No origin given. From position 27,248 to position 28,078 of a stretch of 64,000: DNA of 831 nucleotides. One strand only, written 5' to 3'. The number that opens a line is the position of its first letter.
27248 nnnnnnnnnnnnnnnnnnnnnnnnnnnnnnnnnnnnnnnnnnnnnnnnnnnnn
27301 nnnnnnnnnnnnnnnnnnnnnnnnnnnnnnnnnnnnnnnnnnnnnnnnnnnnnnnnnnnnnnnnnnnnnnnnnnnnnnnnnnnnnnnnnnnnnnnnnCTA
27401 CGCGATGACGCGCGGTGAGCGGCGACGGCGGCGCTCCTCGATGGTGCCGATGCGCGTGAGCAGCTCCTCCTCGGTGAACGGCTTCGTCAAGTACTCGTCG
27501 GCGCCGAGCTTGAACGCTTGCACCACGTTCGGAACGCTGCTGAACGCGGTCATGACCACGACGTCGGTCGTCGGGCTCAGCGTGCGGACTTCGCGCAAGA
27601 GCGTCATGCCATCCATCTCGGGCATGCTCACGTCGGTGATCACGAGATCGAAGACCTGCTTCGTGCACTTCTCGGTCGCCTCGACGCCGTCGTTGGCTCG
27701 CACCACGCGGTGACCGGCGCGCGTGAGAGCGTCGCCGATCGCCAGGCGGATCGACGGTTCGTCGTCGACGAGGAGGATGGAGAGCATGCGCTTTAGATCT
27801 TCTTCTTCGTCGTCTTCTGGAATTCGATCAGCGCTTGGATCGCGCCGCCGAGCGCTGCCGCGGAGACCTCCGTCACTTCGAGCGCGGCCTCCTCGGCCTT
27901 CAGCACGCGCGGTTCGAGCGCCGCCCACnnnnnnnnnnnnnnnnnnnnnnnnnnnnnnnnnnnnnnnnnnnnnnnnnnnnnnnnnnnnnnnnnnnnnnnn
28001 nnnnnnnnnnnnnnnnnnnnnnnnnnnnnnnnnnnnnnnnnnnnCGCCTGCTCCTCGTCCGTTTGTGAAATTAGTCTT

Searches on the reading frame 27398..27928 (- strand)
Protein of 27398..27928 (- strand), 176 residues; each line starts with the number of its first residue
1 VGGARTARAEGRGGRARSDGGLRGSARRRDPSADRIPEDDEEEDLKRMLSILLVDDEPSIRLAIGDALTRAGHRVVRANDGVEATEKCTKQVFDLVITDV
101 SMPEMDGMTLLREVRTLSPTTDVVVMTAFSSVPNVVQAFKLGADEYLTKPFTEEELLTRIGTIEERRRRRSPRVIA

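Call 5: search_protein_families(library=pfam, proteins=[window:27398-27928:-])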
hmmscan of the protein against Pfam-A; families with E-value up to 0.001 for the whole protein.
window:27398-27928:- (176 aa): 1 family
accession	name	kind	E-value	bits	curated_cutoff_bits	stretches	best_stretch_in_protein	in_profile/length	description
PF00072.30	Response_reg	-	3.4e-32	111.3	30.2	1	51-160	1-110/111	Response regulator receiver domain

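Call 37: search_protein_families(library=pfam, proteins=[window:27398-27928:-], max_evalue=0.01)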
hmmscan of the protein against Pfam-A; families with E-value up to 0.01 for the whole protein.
window:27398-27928:- (176 aa): 2 families
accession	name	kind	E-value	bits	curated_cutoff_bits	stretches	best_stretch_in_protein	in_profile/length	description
PF00072.30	Response_reg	-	3.4e-32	111.3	30.2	1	51-160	1-110/111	Response regulator receiver domain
PF23198.2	PDE8A_N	-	0.0018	18.6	29.6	1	51-128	12-91/147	PDE8A-like, N-terminal domain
